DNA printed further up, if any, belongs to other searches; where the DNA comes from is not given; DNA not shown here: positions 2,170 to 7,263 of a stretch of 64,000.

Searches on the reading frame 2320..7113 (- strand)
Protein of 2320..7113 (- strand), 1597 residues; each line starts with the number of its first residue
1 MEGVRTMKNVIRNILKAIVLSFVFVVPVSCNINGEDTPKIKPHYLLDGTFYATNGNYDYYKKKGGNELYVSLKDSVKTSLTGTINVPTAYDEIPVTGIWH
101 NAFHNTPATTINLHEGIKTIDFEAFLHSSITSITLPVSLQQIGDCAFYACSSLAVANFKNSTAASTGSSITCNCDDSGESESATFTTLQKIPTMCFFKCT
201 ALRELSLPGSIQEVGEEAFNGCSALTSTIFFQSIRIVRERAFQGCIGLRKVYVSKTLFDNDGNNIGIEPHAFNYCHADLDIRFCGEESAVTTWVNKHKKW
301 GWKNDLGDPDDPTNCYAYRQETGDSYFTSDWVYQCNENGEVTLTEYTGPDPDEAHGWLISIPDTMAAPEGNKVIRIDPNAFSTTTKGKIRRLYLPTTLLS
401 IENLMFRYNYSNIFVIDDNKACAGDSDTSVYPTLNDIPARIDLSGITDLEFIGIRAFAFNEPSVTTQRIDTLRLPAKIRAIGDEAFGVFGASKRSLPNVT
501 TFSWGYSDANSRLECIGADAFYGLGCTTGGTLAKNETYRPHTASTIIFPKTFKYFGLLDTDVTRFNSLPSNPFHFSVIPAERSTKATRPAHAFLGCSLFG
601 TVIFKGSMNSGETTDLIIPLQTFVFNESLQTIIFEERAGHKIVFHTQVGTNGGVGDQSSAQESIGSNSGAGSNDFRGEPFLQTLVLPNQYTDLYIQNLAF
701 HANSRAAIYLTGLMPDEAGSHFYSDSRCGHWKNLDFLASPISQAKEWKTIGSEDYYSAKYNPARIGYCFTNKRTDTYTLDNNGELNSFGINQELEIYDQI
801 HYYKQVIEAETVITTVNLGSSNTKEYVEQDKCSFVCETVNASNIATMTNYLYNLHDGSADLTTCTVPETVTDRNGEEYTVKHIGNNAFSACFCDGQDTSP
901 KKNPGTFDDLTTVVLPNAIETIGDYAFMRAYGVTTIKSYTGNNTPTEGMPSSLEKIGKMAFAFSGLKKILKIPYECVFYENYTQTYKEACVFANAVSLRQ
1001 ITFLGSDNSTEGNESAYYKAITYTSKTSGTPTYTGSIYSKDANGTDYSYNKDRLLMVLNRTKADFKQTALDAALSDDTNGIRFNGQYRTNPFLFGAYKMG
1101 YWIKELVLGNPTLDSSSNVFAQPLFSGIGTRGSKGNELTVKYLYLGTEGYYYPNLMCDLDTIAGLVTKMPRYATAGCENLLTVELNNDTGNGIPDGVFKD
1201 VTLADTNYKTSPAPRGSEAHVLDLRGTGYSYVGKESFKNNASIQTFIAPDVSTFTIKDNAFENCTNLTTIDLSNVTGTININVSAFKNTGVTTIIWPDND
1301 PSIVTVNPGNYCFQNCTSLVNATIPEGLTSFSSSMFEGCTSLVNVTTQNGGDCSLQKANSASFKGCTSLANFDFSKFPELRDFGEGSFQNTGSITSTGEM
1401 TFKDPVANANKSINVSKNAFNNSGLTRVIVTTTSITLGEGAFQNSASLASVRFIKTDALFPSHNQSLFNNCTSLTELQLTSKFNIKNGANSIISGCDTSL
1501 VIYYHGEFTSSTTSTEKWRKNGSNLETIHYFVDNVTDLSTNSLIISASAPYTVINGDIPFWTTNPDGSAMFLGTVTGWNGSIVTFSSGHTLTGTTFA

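Call 6: search_protein_families(library=pfam, proteins=[window:2320-7113:-], max_evalue=0.01)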
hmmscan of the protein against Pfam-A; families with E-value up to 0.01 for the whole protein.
window:2320-7113:- (1597 aa): 2 families
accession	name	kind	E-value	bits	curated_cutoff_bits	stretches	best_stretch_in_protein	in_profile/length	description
PF13306.12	LRR_5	-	3.1e-60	202.1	27.7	6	1281-1396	3-105/127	BspA type Leucine rich repeat region (6 copies)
PF13855.12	LRR_8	-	9e-08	32.2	27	0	1255-1274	15-34/61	Leucine rich repeat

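Call 9: search_protein_families(library=ncbifam, proteins=[window:2320-7113:-], max_evalue=0.1)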
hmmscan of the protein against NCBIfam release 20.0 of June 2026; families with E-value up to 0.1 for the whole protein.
window:2320-7113:- (1597 aa): 1 family
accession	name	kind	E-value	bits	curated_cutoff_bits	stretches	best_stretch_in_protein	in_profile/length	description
NF047961.1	adhesin_HupY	equivalog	1.2e-14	53.4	1250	1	98-220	200-319/978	leucine-rich repeat adhesin HupY/LrrG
